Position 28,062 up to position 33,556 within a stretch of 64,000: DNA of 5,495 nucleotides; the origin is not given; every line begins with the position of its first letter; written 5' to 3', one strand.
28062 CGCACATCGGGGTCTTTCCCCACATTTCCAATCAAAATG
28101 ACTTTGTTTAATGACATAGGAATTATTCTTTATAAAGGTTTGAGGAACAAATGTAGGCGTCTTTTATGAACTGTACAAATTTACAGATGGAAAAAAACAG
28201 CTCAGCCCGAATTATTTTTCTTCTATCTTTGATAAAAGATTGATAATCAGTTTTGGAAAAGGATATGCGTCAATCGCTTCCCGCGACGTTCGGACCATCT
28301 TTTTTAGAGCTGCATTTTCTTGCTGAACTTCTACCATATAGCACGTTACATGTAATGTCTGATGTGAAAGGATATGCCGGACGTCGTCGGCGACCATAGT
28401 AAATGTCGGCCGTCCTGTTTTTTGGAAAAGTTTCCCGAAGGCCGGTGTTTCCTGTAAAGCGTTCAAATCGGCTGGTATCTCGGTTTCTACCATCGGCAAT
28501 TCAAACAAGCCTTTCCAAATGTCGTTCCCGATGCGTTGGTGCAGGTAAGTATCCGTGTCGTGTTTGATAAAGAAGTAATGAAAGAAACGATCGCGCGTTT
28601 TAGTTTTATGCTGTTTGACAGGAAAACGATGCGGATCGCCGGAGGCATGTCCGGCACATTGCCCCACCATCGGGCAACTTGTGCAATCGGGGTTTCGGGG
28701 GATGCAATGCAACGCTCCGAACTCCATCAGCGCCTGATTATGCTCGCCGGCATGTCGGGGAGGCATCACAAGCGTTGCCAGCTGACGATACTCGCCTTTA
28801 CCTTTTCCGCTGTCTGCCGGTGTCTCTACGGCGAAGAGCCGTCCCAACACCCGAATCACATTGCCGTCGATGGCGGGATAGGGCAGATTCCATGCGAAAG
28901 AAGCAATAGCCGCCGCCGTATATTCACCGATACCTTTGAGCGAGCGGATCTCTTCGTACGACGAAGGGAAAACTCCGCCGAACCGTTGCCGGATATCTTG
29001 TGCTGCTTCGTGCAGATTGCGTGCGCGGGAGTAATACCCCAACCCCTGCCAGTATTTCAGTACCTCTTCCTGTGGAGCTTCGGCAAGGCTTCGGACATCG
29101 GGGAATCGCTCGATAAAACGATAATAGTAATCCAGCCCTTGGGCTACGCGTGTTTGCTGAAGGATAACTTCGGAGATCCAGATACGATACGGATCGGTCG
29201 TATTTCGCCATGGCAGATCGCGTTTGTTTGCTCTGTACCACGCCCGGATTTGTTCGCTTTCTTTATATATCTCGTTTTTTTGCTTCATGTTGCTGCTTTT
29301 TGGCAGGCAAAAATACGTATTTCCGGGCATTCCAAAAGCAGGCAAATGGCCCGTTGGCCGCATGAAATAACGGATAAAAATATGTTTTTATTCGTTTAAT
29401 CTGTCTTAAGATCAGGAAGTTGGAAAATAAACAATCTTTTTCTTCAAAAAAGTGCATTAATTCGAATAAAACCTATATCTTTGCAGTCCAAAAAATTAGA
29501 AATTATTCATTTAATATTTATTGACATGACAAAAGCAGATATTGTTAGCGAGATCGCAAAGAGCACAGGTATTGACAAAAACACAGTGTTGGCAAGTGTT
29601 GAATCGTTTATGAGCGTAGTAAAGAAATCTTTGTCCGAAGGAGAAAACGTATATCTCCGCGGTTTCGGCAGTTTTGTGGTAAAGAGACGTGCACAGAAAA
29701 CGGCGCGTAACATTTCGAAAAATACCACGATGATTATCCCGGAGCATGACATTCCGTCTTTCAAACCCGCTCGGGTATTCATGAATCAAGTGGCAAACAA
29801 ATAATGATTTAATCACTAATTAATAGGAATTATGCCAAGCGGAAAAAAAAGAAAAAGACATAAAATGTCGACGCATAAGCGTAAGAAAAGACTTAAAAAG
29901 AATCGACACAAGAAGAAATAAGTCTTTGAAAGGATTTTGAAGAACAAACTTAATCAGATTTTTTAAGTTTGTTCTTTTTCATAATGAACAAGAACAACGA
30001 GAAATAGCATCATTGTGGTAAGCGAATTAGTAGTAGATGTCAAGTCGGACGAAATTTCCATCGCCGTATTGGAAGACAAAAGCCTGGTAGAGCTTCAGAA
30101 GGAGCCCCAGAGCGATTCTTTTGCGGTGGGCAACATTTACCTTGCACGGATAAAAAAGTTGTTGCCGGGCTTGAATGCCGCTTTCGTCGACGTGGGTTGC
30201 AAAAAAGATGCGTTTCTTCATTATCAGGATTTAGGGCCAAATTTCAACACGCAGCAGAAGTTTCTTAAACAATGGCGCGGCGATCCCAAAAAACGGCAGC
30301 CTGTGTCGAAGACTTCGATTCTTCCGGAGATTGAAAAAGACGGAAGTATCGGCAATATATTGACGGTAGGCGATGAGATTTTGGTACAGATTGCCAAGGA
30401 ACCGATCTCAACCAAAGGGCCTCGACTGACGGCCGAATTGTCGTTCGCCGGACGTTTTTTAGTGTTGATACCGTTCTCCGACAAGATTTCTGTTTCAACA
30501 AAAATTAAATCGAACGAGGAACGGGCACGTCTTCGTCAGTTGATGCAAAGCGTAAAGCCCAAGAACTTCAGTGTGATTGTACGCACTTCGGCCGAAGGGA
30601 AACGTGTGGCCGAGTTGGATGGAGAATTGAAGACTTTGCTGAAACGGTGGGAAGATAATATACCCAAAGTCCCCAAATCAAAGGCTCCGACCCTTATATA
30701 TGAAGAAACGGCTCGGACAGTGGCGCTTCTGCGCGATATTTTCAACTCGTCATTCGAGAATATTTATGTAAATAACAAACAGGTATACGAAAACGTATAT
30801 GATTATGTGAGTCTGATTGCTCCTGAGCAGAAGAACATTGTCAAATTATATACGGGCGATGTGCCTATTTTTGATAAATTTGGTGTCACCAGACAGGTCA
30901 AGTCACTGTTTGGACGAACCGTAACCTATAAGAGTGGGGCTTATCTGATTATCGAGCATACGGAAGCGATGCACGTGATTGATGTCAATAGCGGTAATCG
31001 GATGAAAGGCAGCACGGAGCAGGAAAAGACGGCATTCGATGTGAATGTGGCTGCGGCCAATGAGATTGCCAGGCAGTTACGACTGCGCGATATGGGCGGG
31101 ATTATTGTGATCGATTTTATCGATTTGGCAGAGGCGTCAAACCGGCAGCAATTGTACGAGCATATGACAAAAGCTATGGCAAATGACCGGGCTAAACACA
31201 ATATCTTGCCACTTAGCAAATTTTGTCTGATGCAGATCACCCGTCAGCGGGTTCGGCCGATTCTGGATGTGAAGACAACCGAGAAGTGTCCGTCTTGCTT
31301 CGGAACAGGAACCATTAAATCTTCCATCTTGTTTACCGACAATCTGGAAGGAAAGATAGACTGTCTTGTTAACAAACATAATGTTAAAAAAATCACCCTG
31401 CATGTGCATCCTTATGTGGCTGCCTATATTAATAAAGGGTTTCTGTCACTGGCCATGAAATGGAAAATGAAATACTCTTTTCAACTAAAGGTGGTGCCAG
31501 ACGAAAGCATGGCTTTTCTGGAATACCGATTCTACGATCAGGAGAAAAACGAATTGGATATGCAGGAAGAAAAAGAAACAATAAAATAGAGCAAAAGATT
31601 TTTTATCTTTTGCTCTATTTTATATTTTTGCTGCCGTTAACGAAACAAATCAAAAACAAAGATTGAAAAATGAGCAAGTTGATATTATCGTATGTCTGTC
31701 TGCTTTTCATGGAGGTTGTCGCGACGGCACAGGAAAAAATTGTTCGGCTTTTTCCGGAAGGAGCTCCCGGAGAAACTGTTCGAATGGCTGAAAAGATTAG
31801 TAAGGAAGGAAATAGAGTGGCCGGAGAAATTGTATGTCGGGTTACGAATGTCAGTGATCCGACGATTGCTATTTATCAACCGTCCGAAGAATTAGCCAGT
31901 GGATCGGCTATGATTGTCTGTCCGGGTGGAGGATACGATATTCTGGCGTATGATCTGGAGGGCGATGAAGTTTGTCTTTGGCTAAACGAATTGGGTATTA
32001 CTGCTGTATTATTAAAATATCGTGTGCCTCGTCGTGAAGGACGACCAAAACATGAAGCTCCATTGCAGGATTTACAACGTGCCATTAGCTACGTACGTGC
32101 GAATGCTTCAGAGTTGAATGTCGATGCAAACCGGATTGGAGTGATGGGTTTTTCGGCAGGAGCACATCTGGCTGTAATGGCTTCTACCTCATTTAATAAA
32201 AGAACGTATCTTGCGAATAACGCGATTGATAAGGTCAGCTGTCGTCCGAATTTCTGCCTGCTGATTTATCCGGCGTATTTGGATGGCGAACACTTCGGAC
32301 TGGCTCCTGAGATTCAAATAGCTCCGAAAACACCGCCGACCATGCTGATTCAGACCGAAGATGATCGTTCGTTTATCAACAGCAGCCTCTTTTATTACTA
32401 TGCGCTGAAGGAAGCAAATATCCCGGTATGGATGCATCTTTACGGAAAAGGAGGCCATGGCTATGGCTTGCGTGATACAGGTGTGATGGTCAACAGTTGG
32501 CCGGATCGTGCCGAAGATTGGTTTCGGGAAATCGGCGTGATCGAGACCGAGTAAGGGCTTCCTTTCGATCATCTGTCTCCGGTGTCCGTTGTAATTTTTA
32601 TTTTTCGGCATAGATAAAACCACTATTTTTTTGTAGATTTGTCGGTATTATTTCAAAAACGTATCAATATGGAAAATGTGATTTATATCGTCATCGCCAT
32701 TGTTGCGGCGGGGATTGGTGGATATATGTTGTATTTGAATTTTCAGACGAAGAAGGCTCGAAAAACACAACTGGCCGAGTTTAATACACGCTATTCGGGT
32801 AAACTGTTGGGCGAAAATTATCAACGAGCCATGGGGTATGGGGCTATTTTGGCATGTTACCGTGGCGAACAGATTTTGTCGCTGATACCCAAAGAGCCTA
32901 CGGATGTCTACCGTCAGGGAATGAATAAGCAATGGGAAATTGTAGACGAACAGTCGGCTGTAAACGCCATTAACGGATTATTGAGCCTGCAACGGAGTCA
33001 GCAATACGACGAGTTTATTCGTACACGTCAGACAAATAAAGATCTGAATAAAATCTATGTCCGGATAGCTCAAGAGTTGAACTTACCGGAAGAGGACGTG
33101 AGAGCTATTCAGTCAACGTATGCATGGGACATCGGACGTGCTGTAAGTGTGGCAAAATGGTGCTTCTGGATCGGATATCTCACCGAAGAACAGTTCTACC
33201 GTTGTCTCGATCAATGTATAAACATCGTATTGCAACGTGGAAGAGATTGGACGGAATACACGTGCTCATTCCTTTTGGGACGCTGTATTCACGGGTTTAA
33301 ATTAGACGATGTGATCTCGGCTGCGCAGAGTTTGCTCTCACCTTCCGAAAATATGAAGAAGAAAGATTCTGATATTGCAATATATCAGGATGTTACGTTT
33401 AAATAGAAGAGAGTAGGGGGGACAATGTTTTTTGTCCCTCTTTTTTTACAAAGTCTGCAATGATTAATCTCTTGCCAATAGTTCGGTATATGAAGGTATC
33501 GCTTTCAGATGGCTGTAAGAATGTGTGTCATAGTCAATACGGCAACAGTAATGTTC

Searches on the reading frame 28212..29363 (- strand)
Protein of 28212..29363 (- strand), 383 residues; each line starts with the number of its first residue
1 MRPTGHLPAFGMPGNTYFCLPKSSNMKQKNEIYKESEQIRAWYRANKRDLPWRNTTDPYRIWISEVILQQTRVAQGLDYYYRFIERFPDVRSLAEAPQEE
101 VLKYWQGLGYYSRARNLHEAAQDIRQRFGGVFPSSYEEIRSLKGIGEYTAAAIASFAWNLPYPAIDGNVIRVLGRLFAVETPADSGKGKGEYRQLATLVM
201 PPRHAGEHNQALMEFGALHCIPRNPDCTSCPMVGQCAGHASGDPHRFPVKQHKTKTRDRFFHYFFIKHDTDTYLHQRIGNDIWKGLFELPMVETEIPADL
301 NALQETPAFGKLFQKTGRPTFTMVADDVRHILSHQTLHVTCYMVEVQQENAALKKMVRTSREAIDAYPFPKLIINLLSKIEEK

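Call 90: search_protein_families(library=pfam, proteins=[window:28212-29363:-], max_evalue=0.00001)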
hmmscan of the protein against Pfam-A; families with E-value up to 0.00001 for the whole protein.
window:28212-29363:- (383 aa): 3 families
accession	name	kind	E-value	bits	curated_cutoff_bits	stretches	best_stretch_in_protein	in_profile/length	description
PF00730.31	HhH-GPD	-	9.3e-19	68.2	26.2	1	63-181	1-91/108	HhH-GPD superfamily base excision DNA repair protein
PF14815.12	NUDIX_4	-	1.5e-15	57.4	35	1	263-377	2-111/113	NUDIX domain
PF00633.29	HHH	-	4.2e-08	33.1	24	1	127-156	1-30/30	Helix-hairpin-helix motif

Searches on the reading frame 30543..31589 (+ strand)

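Call 90: search_protein_families(library=pfam, proteins=[window:30543-31589:+], max_evalue=0.00001)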
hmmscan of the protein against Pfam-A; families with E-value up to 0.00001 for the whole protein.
window:30543-31589:+ (348 aa): 1 family
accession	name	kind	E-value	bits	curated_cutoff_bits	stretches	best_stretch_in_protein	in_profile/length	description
PF10150.14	RNase_E_G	-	1.6e-85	287.3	25.5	1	1-237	35-270/270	Ribonuclease E/G family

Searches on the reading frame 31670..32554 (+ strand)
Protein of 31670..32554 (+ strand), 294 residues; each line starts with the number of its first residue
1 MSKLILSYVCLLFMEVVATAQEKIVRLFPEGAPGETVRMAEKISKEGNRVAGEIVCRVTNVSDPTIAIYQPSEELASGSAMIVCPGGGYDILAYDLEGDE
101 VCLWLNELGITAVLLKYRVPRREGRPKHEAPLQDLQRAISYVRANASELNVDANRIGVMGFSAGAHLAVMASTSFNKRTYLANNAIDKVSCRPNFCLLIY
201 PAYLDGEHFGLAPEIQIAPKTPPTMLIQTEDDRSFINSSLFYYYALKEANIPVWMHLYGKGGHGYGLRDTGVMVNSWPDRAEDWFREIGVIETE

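Call 90: search_protein_families(library=pfam, proteins=[window:31670-32554:+], max_evalue=0.00001)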
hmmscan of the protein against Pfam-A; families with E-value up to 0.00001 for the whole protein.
window:31670-32554:+ (294 aa): 3 families
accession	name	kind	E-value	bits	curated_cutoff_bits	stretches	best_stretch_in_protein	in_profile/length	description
PF20434.5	BD-FAE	-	2.2e-18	67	26.8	1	68-181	3-115/215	BD-FAE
PF07859.19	Abhydrolase_3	-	1e-12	48.7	25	1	86-203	6-110/210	alpha/beta hydrolase fold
PF00326.27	Peptidase_S9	-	5.5e-08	33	22.6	0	220-285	143-206/213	Prolyl oligopeptidase family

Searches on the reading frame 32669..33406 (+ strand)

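Call 91: search_protein_families(library=pfam, proteins=[window:32669-33406:+], max_evalue=0.00001)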
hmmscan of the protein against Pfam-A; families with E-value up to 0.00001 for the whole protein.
window:32669-33406:+ (245 aa): 1 family
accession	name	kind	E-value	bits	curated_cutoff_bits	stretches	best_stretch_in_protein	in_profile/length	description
PF06889.16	DUF1266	-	5.3e-19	69.5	27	1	86-213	3-145/175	Protein of unknown function (DUF1266)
